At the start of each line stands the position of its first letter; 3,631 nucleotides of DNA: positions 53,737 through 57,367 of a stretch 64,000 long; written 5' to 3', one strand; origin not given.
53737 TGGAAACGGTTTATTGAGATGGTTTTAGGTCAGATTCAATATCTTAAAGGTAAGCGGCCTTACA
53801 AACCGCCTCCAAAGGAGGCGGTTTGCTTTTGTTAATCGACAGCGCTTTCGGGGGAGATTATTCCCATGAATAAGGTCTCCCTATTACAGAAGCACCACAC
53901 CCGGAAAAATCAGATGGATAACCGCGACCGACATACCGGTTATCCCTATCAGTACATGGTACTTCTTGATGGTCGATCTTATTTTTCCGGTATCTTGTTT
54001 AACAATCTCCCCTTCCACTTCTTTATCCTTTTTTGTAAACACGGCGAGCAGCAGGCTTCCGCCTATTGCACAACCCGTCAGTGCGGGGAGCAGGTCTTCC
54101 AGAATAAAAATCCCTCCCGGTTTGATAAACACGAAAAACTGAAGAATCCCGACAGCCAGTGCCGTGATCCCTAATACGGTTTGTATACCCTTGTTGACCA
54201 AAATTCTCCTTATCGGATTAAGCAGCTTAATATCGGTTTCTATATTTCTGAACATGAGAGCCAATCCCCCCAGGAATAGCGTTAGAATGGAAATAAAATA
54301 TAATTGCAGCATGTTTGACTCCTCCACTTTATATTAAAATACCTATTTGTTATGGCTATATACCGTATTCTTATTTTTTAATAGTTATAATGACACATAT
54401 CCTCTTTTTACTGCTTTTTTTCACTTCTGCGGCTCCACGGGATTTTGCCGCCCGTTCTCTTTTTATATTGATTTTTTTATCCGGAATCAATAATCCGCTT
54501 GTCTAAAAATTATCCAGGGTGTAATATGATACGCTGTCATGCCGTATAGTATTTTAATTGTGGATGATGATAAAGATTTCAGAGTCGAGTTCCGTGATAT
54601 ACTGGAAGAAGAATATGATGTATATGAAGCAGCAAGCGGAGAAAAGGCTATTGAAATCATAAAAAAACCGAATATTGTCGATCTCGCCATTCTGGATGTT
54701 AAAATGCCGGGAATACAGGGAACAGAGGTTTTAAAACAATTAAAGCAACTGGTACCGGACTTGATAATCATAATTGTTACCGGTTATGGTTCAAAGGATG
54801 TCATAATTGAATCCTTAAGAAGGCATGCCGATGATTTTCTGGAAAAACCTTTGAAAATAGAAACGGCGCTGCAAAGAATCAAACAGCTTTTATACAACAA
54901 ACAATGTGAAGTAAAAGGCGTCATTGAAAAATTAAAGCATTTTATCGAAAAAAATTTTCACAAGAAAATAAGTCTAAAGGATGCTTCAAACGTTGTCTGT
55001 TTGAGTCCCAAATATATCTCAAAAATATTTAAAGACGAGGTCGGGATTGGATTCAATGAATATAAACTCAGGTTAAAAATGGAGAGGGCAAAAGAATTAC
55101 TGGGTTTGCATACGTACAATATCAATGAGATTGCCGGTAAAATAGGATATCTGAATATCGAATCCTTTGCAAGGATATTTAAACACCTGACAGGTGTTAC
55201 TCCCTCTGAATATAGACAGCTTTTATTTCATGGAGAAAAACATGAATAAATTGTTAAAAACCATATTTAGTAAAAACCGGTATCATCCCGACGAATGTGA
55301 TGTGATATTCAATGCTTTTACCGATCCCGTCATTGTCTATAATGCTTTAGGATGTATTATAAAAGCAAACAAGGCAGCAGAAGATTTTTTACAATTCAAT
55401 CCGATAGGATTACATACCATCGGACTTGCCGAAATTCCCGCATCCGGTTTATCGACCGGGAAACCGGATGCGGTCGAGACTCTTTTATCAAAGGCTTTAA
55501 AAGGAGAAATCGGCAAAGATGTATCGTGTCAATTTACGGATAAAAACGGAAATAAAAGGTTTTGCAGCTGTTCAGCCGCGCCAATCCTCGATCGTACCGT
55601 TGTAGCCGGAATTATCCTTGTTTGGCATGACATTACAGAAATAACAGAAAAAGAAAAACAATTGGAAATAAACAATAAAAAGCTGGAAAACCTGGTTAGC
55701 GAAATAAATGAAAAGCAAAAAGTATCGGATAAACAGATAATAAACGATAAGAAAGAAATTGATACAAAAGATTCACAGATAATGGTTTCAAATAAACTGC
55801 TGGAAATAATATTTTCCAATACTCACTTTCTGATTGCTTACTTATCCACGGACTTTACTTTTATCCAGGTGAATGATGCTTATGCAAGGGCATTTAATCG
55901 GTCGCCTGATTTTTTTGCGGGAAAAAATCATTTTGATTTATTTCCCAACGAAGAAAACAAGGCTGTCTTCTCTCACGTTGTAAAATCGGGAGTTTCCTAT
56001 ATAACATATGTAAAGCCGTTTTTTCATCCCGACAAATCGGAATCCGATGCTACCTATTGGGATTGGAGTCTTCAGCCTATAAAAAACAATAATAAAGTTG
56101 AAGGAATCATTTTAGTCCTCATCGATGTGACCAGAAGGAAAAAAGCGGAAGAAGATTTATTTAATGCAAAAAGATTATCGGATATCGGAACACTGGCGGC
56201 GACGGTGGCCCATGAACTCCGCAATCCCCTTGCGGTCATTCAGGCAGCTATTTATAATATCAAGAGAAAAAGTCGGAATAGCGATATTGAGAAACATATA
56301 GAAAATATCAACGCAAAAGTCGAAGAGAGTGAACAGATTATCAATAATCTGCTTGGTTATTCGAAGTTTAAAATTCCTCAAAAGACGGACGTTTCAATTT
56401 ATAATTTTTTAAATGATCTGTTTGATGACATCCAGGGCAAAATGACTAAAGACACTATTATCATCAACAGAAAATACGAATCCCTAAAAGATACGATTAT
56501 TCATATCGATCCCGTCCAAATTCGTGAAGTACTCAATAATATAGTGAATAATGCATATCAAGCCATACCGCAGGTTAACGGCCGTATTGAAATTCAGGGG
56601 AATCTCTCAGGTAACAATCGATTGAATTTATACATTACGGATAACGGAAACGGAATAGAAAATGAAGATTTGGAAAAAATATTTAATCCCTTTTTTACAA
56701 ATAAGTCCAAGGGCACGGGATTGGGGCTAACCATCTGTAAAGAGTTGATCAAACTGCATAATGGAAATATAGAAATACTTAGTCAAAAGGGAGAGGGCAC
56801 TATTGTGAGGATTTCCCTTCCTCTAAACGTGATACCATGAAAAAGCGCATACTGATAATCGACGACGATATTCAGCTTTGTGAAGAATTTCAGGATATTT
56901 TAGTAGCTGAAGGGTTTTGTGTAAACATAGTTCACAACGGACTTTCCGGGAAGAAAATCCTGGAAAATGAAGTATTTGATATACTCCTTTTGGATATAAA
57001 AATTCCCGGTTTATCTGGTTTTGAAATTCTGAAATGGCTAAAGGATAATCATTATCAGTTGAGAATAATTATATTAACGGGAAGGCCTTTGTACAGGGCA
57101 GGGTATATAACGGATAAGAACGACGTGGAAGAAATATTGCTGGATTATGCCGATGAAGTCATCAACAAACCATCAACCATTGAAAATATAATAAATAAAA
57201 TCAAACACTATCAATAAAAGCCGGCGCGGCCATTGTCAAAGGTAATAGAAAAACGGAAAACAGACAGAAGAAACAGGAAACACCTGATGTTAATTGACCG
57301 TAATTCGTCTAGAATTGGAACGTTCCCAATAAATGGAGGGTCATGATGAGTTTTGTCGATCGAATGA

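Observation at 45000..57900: AT-rich accessory island: RiPP operon followed by an AraC-RR / PAS-kinase / REC module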

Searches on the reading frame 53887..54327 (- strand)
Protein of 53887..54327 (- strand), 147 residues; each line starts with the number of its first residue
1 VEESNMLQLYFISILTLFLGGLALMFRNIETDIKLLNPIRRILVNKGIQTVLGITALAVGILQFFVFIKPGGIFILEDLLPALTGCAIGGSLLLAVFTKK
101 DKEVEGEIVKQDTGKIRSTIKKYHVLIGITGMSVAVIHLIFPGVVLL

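Call 7: search_protein_families(library=pfam, proteins=[window:53887-54327:-], max_evalue=0.01)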
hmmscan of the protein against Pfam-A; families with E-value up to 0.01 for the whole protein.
window:53887-54327:- (147 aa): 0 families

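Call 8: search_protein_families(library=ncbifam, proteins=[window:53887-54327:-], max_evalue=0.01)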
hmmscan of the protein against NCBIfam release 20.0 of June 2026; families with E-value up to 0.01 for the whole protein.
window:53887-54327:- (147 aa): 0 families

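Call 64: search_protein_families(library=ncbifam, proteins=[window:53887-54327:-], max_evalue=0.001)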
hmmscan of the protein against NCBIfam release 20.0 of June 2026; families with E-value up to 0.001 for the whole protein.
window:53887-54327:- (147 aa): 0 families

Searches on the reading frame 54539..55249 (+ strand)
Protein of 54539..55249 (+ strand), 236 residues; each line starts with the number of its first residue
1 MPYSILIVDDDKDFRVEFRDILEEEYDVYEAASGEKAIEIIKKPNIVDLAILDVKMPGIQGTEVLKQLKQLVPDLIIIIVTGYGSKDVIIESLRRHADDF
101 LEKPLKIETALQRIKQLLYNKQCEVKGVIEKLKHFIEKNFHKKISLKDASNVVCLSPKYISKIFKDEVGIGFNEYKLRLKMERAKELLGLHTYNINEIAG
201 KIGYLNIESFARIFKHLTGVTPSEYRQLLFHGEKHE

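Call 6: search_protein_families(library=pfam, proteins=[window:54539-55249:+], max_evalue=0.01)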
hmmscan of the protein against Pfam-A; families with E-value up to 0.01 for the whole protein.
window:54539-55249:+ (236 aa): 3 families
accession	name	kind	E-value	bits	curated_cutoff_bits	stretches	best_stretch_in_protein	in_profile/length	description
PF00072.30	Response_reg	-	6.5e-26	91.1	30.2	1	5-114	1-110/111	Response regulator receiver domain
PF12833.13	HTH_18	-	4.6e-19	68.9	33.6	1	151-227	3-79/80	Helix-turn-helix domain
PF00165.29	HTH_AraC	-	3.7e-15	56.1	26.6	2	193-227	9-42/42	Bacterial regulatory helix-turn-helix proteins, AraC family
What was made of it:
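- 54539..55249 (+): Response regulator with a receiver domain and an AraC-type HTH. Pfam Response_reg 6.5e-26 and HTH_18 4.6e-19 (call 6).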

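Call 64: search_protein_families(library=ncbifam, proteins=[window:54539-55246:+], max_evalue=0.001)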
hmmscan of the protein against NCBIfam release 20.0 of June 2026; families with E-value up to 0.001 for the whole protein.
window:54539-55246:+ (236 aa): 121 families (the best 25 are shown)
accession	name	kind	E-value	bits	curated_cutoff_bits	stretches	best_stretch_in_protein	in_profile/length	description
NF047788.1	TransRegPocR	equivalog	2.3e-23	82.9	500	1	120-230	182-292/296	transcriptional regulator PocR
NF047455.1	TF_Staph_AryK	equivalog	6.6e-21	74.2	850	1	127-228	157-258/759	transcriptional regulator AryK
TIGR04094.1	adjacent_YSIRK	equivalog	1.2e-19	70.6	200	1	122-226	280-383/383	YSIRK-targeted surface antigen transcriptional regulator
NF007860.0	PRK10572.1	equivalog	1e-18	67.3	208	1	113-228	169-284/292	arabinose operon transcriptional regulator AraC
NF007135.0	PRK09581.1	equivalog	3e-18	65.9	474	1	4-121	4-123/457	PleD family two-component system response regulator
NF051870.1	NAssimRespRegNtrX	equivalog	5.6e-18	65.1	600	1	4-122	3-123/452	nitrogen assimilation response regulator NtrX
NF047793.1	ResRegPgtA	equivalog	8.2e-18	64.4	650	1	4-125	7-128/414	two-component system response regulator PgtA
NF053512.1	nitric_RR_NosR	exception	1.4e-17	63.9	400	1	5-124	1-121/422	response regulator c-di-GMP phosphodiesterase, NosR family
NF053854.1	RespRegPhoBBctds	equivalog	7.3e-17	61.5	270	1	5-160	1-154/225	two-component system response regulator PhoB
NF045505.1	RR_RssB_Pseudo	equivalog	1.6e-16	60.3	700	1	4-107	7-110/394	two-component system response regulator RssB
NF049963.1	RespRegFlgRCampy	domain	2.4e-16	59.6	750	1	5-172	3-170/429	fla regulon two-component system response regulator FlgR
NF049932.1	TranspRegBtr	equivalog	3.7e-16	58.7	900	1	120-226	157-263/531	bacillibactin transport transcriptional regulator Btr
NF006900.1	PRK09390.1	equivalog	4.9e-16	58.9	255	1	4-124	6-126/203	response regulator FixJ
NF041946.1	LuxO_transreg_Vib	equivalog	5.7e-16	58.4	800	1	25-121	20-115/463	quorum-sensing sigma-54 dependent transcriptional regulator LuxO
NF046020.1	HisKinCckABruc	equivalog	6e-16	57.5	1000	1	4-118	751-867/868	cell cycle histidine kinase CckA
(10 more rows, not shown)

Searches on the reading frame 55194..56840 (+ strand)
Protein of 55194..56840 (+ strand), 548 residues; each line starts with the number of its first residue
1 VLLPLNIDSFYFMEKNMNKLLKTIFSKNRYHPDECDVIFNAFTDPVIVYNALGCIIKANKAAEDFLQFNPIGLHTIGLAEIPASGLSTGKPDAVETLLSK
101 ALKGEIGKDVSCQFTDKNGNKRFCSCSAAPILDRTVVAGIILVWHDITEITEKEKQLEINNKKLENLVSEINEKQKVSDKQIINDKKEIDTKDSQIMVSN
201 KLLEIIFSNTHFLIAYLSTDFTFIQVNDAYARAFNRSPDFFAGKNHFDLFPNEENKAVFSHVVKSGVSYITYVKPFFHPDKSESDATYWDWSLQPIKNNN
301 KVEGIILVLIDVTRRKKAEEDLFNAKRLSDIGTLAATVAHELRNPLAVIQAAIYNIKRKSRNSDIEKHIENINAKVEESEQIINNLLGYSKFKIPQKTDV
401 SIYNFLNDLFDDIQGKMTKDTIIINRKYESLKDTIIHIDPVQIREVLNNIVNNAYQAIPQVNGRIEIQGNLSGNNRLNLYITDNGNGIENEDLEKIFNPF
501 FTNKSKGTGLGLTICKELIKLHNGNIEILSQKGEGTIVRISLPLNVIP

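Call 6: search_protein_families(library=pfam, proteins=[window:55194-56840:+], max_evalue=0.01)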
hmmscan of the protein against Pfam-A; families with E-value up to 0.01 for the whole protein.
window:55194-56840:+ (548 aa): 9 families
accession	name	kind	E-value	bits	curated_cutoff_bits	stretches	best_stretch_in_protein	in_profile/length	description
PF02518.31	HATPase_c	-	2.5e-25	89.5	26.4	1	439-545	2-110/111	Histidine kinase-, DNA gyrase B-, and HSP90-like ATPase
PF13426.13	PAS_9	-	2.5e-18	66.7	27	2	44-149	2-103/103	PAS domain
PF08448.16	PAS_4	-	5.1e-17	62.5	23.1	2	208-316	2-109/110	PAS fold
PF00512.31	HisKA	-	2.4e-11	43.9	26.9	1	332-391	3-62/66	His Kinase A (phospho-acceptor) domain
PF00989.32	PAS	-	1.1e-09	38.8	22.6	1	36-147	4-113/113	PAS fold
PF13581.12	HATPase_c_2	-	4.9e-05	23.8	27.4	1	443-541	36-126/127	Histidine kinase-like ATPase domain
PF14501.12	HATPase_c_5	-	0.0001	22.6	22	1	440-532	3-92/102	GHKL domain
PF13188.13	PAS_8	-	0.00024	21.4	21.8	0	38-69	6-37/65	PAS domain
PF13589.12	HATPase_c_3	-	0.0017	18.8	25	1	444-505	4-62/137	Histidine kinase-, DNA gyrase B-, and HSP90-like ATPase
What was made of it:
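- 55242..56840 (+): Soluble PAS-PAS-HisKA-HATPase_c histidine kinase (532 aa). Pfam (call 6).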

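Call 23: find_homologous_proteins(query=window:55230-56837:+, max_evalue=1e-20)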
Query window:55230-56837:+ (536 aa): 2617 proteins with E <= 1e-20 among 8000 candidates; the best 120 are listed.
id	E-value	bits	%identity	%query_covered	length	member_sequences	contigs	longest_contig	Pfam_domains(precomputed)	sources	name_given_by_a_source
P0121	0.0e+0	1182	100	99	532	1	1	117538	PF13426.14,PF08448.17,PF02518.32,PF00512.32,PF00989.32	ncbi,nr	ncbi:MAG: PAS domain-containing protein [Spirochaetales bacterium]|nr:PAS domain-containing protein 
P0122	5.6e-255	865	74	98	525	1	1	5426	PF13426.14,PF08448.17,PF02518.32,PF00512.32,PF00989.32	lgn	-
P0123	9.5e-252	854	73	99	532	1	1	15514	PF13426.14,PF08448.17,PF02518.32,PF00512.32,PF00989.32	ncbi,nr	ncbi:MAG: PAS domain S-box protein [Spirochaetales bacterium]|nr:PAS domain S-box protein [Spirochae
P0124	7.7e-236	802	68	99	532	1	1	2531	PF13426.14,PF08448.17,PF02518.32,PF00512.32,PF00989.32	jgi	-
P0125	4.5e-231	786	69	99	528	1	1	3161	PF13426.14,PF08448.17,PF02518.32,PF00512.32,PF00989.32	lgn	-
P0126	4.9e-219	747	66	99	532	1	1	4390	PF13426.14,PF08448.17,PF02518.32,PF00512.32,PF00989.32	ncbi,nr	ncbi:MAG: PAS domain S-box protein [Spirochaetales bacterium]|nr:PAS domain S-box protein [Spirochae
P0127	1.4e-217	742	64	99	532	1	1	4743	PF13426.14,PF13188.14,PF08448.17,PF02518.32,PF00512.32,PF00989.32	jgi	-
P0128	2.3e-198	678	62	96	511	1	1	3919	PF13426.14,PF13188.14,PF08448.17,PF02518.32,PF00512.32,PF00989.32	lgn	-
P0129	4.3e-192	658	58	99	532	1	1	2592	PF13426.14,PF08448.17,PF02518.32,PF00512.32,PF00989.32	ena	-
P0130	7.7e-155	535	50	82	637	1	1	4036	PF13426.14,PF13188.14,PF08448.17,PF02518.32,PF00512.32,PF00989.32,PF14501.13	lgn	-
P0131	2.4e-151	523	51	82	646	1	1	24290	PF13426.14,PF13188.14,PF08448.17,PF02518.32,PF00512.32,PF00989.32,PF14501.13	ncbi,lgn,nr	ncbi:MAG: PAS domain-containing protein [Spirochaetales bacterium]|nr:PAS domain-containing protein 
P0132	6.6e-150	518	48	82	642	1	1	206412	PF13426.14,PF13188.14,PF08448.17,PF02518.32,PF00512.32,PF00989.32,PF14501.13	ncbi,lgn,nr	ncbi:MAG: PAS domain-containing protein [Spirochaetales bacterium]|nr:PAS domain-containing protein 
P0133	2.6e-146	507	51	75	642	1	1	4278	PF13426.14,PF13188.14,PF13581.13,PF08448.17,PF02518.32,PF00512.32,PF00989.32,PF13589.13,PF14501.13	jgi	jgi:PAS domain S-box-containing protein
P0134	5.7e-140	486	52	75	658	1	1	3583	PF13426.14,PF13188.14,PF08448.17,PF02518.32,PF00512.32,PF00989.32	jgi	jgi:PAS domain S-box-containing protein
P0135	1.9e-137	477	46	96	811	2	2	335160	PF13596.13,PF13426.14,PF13188.14,PF08448.17,PF02518.32,PF00512.32,PF00989.32,PF13589.13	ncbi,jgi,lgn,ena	-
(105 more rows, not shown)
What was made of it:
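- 55242..56840 (+): Orthologues at 58-74% identity, those named being Spirochaetales MAGs (call 23).
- Kinase orthologues at 58-74% identity are, where named, Spirochaetales MAGs (call 23). The NCBI MAG contig carries the full kinase (call 23).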

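Call 24: find_encoding_contigs(protein=P0123, flank=10000, max_places=2)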
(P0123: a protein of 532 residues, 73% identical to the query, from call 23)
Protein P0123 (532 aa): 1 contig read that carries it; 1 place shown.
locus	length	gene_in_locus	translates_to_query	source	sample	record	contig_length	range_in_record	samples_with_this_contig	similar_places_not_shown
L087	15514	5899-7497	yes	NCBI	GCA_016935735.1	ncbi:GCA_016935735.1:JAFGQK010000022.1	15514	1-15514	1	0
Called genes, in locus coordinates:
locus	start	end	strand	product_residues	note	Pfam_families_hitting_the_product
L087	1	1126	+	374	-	PF03881:Fructosamin_kin (faint), PF01636:APH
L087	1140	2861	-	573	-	PF05935:Arylsulfotrans (weak), PF14269:Arylsulfotran_2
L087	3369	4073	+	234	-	PF06966:DUF1295 (weak), PF04191:PEMT, PF04140:ICMT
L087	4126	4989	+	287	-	-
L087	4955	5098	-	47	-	-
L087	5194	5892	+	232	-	PF00072:Response_reg, PF00165:HTH_AraC (weak), PF12833:HTH_18, PF00165:HTH_AraC (weak)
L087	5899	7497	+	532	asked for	PF00989:PAS (faint), PF08448:PAS_4 (weak), PF13426:PAS_9 (faint), PF08448:PAS_4, PF00512:HisKA, PF02518:HATPase_c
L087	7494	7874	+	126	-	PF00072:Response_reg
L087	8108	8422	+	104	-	-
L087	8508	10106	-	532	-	PF02310:B12-binding, PF04055:Radical_SAM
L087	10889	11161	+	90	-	-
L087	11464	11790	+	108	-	-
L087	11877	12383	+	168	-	-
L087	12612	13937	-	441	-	PF19289:PmbA_TldD_3rd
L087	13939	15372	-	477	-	PF01523:PmbA_TldD_1st, PF19289:PmbA_TldD_3rd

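Call 25: find_encoding_contigs(protein=P0122, flank=10000, max_places=2)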
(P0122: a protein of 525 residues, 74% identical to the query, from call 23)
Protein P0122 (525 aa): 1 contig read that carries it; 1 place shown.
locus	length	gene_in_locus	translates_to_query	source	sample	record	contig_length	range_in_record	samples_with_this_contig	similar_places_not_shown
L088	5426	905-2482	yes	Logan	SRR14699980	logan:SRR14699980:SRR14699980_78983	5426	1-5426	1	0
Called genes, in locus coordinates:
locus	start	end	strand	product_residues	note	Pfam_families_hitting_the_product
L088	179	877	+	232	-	PF00072:Response_reg, PF12833:HTH_18, PF00165:HTH_AraC (weak)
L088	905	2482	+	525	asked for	PF00989:PAS (weak), PF08448:PAS_4, PF13426:PAS_9, PF08448:PAS_4, PF13426:PAS_9 (weak), PF00512:HisKA, PF02518:HATPase_c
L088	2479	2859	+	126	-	PF00072:Response_reg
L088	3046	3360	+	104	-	-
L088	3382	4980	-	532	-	PF02310:B12-binding, PF04055:Radical_SAM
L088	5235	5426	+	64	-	?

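Call 26: find_encoding_contigs(protein=P0127, flank=10000, max_places=2)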
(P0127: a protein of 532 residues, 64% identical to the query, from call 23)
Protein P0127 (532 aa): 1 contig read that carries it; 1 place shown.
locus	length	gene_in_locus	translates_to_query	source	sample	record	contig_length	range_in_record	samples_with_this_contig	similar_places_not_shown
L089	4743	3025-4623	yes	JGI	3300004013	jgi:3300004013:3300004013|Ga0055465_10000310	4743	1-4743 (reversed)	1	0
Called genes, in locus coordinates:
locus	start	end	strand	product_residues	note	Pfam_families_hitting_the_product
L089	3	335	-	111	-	?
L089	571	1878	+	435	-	-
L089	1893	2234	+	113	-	PF07238:PilZ (weak)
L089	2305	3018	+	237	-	PF00072:Response_reg, PF12833:HTH_18, PF00165:HTH_AraC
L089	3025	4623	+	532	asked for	PF00989:PAS (faint), PF13188:PAS_8 (faint), PF08448:PAS_4 (weak), PF13426:PAS_9 (faint), PF08448:PAS_4, PF00512:HisKA, PF02518:HATPase_c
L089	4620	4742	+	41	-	?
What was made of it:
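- The signalling block's neighbours in L087, L088 and L089 lack the cassette (calls 24-26).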

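Call 64: search_protein_families(library=ncbifam, proteins=[window:55230-56837:+], max_evalue=0.001)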
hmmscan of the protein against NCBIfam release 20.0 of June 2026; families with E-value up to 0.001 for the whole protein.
window:55230-56837:+ (536 aa): 87 families (the best 25 are shown)
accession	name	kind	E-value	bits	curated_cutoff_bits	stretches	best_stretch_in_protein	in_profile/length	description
NF008468.0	PRK11360.1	equivalog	5.4e-71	239.7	646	2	184-533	263-609/616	two-component system sensor histidine kinase AtoS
NF046044.1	PnpS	equivalog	2.6e-42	145.2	400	1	140-531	7-390/390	two-component system histidine kinase PnpS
NF007688.0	PRK10364.1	equivalog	6e-41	140.6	479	1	303-534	224-453/460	two-component system sensor histidine kinase ZraS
NF033092.0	HK_WalK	equivalog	8.8e-37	126.9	725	1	279-532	340-594/594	cell wall metabolism sensor histidine kinase WalK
NF053867.1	SprKinKinDBac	equivalog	2.3e-36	125.3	775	1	300-532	267-497/500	sporulation kinase KinD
NF010411.0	PRK13837.1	equivalog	4.6e-36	124.1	647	1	302-532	433-675/828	two-component system VirA-like sensor kinase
NF047497.1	HK_LIC_12097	equivalog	5.4e-36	124.1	500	1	280-532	111-366/367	LIC_12097 family sensor histidine kinase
NF041947.1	LuxQ_Vibrio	equivalog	8.5e-31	106.6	1200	1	275-534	423-698/843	quorum-sensing autoinducer 2 sensor kinase/phosphatase LuxQ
NF052574.1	HisKinEspCMyxo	equivalog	9.6e-31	106.7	1200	1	281-531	378-636/785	serine histidine kinase EspC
NF046020.1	HisKinCckABruc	equivalog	1.1e-30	106.3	1000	1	160-532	317-707/868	cell cycle histidine kinase CckA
NF052573.1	HisKinEspAMyxo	equivalog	4.4e-30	104.4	1400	1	292-530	357-609/755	serine histidine kinase EspA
NF008302.0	PRK11091.1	equivalog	3.3e-29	101.6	838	1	135-534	94-507/779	aerobic respiration two-component sensor histidine kinase ArcB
TIGR02966.1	phoR_proteo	equivalog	1.1e-28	100.3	334.2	1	321-528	116-331/333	phosphate regulon sensor histidine kinase PhoR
NF007004.0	PRK09467.1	equivalog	6.2e-28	97.8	415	1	320-533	233-437/440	two-component system sensor histidine kinase EnvZ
NF008312.0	PRK11100.1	equivalog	8.1e-28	97.5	356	1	323-532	260-474/477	two-component system sensor histidine kinase CreC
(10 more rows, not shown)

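Call 66: search_dna_similar(query=window:55230-56837:+, collection=plasmids, mode=protein, max_evalue=1e-40, max_rows=8)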
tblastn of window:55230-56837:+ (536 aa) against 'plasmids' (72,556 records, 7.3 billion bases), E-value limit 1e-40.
No match.
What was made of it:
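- Tried and rejected: The kinase has no plasmid match (call 66).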

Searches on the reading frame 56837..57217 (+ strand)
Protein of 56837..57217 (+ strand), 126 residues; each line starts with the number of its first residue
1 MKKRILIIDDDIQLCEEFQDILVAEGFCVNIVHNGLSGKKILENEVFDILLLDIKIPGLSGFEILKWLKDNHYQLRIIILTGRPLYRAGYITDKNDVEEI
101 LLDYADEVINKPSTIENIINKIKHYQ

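Call 6: search_protein_families(library=pfam, proteins=[window:56837-57217:+], max_evalue=0.01)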
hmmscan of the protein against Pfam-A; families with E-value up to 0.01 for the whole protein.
window:56837-57217:+ (126 aa): 1 family
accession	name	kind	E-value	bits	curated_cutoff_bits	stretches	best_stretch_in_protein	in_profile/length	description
PF00072.30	Response_reg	-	8.9e-19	68.1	30.2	1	5-123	1-111/111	Response regulator receiver domain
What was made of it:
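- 56837..57217 (+): Stand-alone receiver-domain protein (126 aa). Pfam Response_reg 8.9e-19 (call 6).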

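Call 64: search_protein_families(library=ncbifam, proteins=[window:56837-57214:+], max_evalue=0.001)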
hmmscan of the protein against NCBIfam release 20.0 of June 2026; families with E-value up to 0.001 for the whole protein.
window:56837-57214:+ (126 aa): 79 families (the best 25 are shown)
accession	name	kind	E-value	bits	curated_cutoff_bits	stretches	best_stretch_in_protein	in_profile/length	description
NF012023.0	PRK15479.1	equivalog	2.2e-14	53.6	337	1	4-117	2-107/224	transcriptional regulator TctD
NF007005.1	PRK09468.1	equivalog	3e-14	53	331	1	2-122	3-115/237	osmolarity response regulator transcription factor OmpR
NF053854.1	RespRegPhoBBctds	equivalog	4e-13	49.2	270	1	5-123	1-112/225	two-component system response regulator PhoB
NF040689.1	MtrAB_MtrA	equivalog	5.6e-13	48.7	300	1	5-123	1-110/219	MtrAB system response regulator MtrA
NF041734.1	resp_reg_RppA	equivalog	6.3e-13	48.6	250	1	4-84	2-84/229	two-component system response regulator RppA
TIGR01387.1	cztR_silR_copR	subfamily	8.5e-13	48.4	279.2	1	5-84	1-80/218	heavy metal response regulator transcription factor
NF045991.1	RespRegCtrARhodob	equivalog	4.1e-12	46.3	350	1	4-123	2-113/224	response regulator transcription factor CtrA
NF047793.1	ResRegPgtA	equivalog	4.7e-12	45.5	650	1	3-83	6-86/414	two-component system response regulator PgtA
NF008199.0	PRK10955.1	equivalog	5.7e-12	46.1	341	1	3-84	2-81/232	envelope stress response regulator transcription factor CpxR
NF051850.1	RespRegRprY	equivalog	1.2e-11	44.5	370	1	2-123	4-117/234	response regulator transcription factor RprY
NF046022.1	RespRegCpdRBruc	equivalog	2.5e-11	43.6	180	1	3-83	2-82/120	cell cycle two-component system response regulator CpdR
NF052313.1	T9SS_RR_PorX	equivalog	2.8e-11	42.9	300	1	4-81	2-79/513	T9SS response regulator signal transducer PorX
NF045505.1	RR_RssB_Pseudo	equivalog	3.6e-11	42.8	700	1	4-109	7-105/394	two-component system response regulator RssB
NF007663.1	PRK10336.1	equivalog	1.9e-10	40.9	345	1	4-85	2-83/219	quorum sensing response regulator transcription factor QseB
NF008296.0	PRK11083.1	equivalog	1.9e-10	40.6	273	1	2-83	3-83/228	two-component system response regulator CreB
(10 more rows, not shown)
